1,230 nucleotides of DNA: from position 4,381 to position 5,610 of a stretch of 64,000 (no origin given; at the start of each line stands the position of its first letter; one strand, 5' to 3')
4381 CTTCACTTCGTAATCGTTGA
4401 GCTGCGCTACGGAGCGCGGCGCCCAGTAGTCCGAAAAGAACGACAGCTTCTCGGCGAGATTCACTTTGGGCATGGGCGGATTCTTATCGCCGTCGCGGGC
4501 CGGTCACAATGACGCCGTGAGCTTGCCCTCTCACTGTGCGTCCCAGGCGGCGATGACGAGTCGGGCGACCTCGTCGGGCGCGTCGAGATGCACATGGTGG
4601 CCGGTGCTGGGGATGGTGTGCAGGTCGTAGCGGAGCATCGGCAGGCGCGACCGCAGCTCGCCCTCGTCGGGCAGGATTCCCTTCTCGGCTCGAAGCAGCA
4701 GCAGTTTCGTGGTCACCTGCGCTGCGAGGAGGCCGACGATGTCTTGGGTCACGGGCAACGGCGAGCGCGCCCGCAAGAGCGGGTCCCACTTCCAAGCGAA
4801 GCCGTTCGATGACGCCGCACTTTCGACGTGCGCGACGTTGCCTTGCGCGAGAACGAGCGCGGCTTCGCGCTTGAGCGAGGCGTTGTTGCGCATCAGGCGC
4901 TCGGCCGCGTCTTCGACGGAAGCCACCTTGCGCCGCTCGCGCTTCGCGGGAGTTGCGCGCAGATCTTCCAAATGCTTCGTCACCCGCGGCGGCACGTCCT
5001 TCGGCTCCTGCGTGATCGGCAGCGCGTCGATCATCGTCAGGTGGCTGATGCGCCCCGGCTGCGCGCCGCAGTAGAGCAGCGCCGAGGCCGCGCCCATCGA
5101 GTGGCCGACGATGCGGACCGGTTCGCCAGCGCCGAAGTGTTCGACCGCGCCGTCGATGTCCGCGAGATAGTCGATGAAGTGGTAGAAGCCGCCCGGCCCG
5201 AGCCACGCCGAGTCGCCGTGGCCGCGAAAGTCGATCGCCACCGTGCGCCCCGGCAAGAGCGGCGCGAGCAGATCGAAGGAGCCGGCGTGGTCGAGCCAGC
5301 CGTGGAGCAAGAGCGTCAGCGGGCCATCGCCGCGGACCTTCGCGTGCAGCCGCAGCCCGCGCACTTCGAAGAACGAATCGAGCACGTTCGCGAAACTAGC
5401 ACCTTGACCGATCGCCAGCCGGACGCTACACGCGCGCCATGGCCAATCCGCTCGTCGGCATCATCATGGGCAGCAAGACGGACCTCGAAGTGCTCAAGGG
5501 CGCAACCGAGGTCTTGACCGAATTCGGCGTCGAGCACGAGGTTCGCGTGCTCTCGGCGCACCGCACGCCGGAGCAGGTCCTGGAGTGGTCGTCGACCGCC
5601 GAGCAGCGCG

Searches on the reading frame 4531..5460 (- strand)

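Call 78: search_protein_families(library=pfam, proteins=[window:4531-5460:-], max_evalue=0.00001)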
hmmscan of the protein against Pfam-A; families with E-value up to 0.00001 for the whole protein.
window:4531-5460:- (309 aa): 3 families
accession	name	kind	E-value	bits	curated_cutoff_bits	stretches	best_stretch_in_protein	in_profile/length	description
PF12697.13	Abhydrolase_6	-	1.6e-19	71.9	26.3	1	50-300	2-216/217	Alpha/beta hydrolase family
PF00561.26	Abhydrolase_1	-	3.9e-16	59.9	25.8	1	50-198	4-155/245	alpha/beta hydrolase fold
PF12146.15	Hydrolase_4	-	9.5e-14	51.7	27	1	50-197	8-156/239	Serine aminopeptidase, S33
